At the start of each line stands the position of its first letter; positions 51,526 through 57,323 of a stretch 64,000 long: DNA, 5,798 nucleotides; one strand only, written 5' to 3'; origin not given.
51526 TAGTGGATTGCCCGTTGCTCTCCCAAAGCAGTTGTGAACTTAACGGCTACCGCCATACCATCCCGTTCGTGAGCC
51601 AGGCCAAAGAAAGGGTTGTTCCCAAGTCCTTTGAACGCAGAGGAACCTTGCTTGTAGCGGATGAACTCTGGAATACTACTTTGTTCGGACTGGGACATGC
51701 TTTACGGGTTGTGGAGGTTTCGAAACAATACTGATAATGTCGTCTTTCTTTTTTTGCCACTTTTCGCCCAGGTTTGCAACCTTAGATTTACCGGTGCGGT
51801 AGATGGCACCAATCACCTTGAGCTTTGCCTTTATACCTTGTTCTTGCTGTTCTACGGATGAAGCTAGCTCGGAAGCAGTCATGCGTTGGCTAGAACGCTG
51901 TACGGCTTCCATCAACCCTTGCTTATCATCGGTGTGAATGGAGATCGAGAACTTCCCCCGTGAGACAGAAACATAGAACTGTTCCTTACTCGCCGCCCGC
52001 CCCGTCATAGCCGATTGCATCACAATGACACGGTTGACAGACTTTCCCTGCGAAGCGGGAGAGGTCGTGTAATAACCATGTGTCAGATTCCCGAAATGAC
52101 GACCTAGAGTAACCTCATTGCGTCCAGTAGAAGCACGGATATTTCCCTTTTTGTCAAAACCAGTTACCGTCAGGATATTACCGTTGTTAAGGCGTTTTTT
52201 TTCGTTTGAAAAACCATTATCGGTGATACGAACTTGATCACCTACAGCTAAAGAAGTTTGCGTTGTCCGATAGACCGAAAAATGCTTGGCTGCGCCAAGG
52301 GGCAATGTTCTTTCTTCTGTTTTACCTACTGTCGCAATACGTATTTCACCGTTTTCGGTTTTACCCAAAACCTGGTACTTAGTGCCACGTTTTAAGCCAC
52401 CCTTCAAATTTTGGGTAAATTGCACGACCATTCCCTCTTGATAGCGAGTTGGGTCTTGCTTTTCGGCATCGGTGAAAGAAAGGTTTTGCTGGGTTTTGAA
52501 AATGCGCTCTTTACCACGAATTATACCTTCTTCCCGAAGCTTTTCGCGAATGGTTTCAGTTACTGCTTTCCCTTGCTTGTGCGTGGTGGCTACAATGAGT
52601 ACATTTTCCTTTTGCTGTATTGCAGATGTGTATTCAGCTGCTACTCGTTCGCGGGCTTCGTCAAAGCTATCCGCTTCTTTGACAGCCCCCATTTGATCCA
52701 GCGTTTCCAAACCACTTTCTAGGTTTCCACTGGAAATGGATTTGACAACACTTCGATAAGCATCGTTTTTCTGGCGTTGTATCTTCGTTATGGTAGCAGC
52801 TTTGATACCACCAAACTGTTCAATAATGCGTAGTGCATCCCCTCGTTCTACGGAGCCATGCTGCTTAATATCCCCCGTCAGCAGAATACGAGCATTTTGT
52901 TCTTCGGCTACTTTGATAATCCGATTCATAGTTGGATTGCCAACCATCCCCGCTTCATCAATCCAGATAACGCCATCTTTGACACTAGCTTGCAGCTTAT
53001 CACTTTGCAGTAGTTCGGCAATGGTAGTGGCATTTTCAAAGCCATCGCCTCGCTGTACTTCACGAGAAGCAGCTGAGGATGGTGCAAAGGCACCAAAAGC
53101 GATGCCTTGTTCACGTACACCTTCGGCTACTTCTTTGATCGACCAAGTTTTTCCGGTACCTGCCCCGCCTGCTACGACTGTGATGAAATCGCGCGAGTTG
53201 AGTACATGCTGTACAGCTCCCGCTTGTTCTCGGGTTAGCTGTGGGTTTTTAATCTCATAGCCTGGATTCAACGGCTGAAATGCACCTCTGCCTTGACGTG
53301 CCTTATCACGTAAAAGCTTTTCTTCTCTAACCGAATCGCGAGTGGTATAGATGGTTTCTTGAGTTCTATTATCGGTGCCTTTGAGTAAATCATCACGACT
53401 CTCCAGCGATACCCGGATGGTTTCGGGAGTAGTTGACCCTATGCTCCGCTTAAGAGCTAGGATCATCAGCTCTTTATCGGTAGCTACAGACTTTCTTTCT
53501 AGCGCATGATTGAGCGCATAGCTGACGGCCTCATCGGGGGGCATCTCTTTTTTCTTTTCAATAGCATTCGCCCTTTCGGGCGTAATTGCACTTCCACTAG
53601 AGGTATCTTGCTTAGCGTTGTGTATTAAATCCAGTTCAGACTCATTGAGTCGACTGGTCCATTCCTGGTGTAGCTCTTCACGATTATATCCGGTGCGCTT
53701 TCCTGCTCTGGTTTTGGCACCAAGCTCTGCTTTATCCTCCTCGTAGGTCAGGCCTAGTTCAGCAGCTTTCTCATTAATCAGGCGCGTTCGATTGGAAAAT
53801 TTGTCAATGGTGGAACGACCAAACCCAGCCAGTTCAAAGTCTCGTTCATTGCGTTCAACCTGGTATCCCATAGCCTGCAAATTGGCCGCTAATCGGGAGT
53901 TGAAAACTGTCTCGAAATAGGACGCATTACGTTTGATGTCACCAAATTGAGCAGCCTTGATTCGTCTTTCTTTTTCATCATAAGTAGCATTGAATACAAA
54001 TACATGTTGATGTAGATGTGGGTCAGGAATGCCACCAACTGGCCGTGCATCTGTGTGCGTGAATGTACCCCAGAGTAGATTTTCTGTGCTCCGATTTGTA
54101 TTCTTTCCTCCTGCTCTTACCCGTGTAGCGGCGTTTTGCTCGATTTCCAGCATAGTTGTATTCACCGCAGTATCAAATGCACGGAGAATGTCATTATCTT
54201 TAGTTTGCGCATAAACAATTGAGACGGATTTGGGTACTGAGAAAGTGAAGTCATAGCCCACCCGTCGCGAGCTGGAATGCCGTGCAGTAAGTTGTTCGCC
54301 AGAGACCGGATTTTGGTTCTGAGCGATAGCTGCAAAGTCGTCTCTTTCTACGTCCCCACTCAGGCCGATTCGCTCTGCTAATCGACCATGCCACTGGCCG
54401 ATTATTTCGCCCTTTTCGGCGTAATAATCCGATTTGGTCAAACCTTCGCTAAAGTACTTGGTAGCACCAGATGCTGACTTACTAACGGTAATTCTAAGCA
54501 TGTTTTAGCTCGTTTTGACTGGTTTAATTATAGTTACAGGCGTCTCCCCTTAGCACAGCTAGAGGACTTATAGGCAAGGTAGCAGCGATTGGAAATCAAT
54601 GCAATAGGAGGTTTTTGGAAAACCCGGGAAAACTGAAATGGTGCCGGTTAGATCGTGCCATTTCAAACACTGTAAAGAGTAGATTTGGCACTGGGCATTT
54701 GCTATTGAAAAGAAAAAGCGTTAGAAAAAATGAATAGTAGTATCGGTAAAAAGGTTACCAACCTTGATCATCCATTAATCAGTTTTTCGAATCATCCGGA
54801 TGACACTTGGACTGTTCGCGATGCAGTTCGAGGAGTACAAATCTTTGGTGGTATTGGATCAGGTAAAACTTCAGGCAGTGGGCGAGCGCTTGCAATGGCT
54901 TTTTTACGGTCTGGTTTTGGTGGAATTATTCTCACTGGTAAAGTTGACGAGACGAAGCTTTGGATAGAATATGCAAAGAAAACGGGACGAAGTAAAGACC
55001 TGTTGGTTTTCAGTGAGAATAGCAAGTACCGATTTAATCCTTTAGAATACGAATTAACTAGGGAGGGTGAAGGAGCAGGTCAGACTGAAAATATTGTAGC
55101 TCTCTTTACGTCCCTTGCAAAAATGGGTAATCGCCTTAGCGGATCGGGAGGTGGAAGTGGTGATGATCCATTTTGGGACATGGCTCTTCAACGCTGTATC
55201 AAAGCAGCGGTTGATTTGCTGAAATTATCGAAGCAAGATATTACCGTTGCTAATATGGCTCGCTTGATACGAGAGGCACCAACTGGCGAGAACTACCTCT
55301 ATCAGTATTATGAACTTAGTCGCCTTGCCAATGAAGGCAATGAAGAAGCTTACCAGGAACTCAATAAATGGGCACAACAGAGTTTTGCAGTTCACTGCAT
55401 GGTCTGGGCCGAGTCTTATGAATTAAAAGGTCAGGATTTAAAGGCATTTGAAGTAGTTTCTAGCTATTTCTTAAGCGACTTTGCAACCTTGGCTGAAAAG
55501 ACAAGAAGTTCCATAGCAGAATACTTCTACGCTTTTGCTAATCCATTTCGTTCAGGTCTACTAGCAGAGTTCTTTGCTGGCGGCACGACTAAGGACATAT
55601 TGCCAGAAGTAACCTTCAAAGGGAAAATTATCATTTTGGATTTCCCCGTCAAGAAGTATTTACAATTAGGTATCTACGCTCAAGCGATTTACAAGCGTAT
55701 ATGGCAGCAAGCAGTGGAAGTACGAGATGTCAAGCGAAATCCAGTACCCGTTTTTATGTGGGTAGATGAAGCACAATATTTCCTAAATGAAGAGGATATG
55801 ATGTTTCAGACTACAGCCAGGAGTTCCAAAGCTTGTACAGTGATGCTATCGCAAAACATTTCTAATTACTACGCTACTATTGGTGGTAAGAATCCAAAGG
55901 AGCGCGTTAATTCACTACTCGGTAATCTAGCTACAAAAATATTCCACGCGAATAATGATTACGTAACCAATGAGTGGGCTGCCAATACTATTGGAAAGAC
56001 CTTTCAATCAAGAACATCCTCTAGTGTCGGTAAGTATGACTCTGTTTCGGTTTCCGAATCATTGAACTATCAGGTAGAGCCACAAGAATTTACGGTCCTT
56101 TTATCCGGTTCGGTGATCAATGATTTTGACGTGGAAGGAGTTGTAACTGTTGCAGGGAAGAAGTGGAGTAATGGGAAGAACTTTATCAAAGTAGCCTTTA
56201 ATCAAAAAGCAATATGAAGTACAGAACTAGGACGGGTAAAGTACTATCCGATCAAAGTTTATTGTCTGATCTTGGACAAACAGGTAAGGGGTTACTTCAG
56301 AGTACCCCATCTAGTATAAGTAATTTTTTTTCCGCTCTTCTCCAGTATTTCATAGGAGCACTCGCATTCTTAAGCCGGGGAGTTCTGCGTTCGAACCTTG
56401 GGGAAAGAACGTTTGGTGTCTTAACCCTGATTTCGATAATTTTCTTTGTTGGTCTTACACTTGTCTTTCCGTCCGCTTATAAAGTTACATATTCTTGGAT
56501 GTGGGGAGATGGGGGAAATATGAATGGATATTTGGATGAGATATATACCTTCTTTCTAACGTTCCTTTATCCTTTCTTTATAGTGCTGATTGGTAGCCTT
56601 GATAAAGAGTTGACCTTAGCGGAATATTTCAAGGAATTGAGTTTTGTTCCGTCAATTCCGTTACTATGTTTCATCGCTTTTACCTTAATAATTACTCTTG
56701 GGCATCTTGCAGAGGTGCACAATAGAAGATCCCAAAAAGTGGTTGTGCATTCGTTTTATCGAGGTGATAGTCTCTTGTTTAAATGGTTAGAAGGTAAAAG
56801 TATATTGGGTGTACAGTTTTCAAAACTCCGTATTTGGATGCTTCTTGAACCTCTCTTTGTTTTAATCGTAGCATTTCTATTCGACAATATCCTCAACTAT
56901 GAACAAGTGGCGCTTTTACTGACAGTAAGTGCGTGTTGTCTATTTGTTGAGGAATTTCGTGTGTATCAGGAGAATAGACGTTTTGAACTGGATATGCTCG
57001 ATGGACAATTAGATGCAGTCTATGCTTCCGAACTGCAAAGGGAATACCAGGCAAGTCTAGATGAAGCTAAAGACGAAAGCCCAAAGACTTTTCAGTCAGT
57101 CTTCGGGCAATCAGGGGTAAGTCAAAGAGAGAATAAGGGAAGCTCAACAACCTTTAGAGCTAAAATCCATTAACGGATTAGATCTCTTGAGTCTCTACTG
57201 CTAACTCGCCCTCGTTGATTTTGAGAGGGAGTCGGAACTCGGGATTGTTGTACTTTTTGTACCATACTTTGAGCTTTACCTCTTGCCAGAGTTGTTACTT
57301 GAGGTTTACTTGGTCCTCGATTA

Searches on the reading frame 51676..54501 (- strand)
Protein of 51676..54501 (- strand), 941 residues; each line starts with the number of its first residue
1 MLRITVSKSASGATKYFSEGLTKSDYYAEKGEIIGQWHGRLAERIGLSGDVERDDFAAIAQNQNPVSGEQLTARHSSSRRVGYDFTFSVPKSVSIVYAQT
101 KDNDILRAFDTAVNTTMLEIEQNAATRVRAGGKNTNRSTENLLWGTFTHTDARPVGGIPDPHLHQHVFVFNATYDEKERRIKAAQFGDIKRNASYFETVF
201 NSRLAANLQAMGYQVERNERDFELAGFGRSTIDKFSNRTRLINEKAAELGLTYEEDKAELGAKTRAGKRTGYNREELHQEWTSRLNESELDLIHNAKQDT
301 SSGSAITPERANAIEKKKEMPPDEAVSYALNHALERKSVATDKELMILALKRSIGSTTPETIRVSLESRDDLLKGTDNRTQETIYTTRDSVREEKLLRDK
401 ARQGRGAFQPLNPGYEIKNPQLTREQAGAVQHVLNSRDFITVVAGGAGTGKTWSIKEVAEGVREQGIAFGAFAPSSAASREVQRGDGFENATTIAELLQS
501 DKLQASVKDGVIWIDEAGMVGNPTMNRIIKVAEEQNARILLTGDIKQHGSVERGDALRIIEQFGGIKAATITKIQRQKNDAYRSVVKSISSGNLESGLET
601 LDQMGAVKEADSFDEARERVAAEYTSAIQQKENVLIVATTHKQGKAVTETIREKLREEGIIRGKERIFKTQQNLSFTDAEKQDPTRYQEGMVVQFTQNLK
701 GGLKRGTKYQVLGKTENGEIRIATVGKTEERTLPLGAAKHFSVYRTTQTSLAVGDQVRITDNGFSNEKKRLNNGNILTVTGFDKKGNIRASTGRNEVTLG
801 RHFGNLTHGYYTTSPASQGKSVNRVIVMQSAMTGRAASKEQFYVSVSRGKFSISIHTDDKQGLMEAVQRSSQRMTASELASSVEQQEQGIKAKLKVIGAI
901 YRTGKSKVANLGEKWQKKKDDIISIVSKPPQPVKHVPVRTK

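Call 7: search_protein_families(library=pfam, proteins=[window:51676-54501:-], max_evalue=0.001)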
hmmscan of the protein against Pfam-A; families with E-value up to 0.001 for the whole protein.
window:51676-54501:- (941 aa): 7 families
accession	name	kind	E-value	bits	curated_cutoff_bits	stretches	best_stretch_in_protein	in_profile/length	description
PF08751.17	TrwC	-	2.7e-69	234.4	25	1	11-287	2-285/286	TrwC relaxase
PF13604.12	AAA_30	-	2.8e-44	151.6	27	1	421-611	1-190/191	AAA domain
PF13245.12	AAA_19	-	3.3e-15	56.9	25.1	1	429-551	4-132/134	AAA domain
PF01443.25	Viral_helicase1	-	1.4e-07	32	21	0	441-553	1-102/228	Viral superfamily 1 RNA helicase core domain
PF22232.2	TraI_hel_assoc_N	-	0.00012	23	27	1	446-542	2-98/99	TraI helicase-associated ssDNA bd, N-terminal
PF13401.12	AAA_22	-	0.00071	20.3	27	0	440-544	7-123/130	AAA domain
PF02562.22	PhoH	-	0.00089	19.2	27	0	423-453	6-34/205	PhoH-like protein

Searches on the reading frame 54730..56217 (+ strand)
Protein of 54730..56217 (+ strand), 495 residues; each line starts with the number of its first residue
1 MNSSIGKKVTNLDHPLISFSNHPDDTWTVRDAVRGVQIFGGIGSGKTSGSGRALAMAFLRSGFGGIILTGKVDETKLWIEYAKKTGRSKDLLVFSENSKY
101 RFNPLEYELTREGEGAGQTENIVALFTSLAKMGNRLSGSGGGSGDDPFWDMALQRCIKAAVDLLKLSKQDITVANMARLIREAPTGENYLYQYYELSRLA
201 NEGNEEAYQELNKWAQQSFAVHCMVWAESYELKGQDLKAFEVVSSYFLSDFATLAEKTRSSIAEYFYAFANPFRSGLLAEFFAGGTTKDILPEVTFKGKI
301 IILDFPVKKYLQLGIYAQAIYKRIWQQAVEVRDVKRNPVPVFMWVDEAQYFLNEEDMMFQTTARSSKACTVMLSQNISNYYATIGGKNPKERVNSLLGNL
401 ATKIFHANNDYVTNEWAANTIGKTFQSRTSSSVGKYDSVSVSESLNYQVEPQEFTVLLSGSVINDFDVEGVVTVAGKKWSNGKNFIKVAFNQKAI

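Call 7: search_protein_families(library=pfam, proteins=[window:54730-56217:+], max_evalue=0.001)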
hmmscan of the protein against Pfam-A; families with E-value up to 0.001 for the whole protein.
window:54730-56217:+ (495 aa): 2 families
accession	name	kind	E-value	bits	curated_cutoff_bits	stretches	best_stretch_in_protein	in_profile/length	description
PF12696.13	TraG-D_C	-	6.7e-07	29.7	22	1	340-449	1-107/126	TraM recognition site of TraD and TraG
PF10412.15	TrwB_AAD_bind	-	0.00027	20.4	20.5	0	361-440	267-344/387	Type IV secretion-system coupling protein DNA-binding domain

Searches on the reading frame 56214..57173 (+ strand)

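Call 7: search_protein_families(library=pfam, proteins=[window:56214-57173:+], max_evalue=0.001)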
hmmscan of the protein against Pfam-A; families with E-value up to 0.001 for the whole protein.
window:56214-57173:+ (319 aa): 0 families

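Call 37: search_protein_families(library=pfam, proteins=[window:56214-57173:+], max_evalue=1)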
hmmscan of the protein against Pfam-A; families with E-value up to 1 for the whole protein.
window:56214-57173:+ (319 aa): 2 families
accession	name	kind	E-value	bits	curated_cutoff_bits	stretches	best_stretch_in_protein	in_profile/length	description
PF16038.10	TMIE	-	0.055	13.7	27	1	231-288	20-75/85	TMIE protein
PF06912.16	DUF1275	-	0.21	11.8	25.4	1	187-252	62-122/193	Protein of unknown function (DUF1275)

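Call 89: search_protein_families(library=phrogs, proteins=[window:56214-57173:+], max_evalue=0.001)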
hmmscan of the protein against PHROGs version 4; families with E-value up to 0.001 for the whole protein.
window:56214-57173:+ (319 aa): 0 families
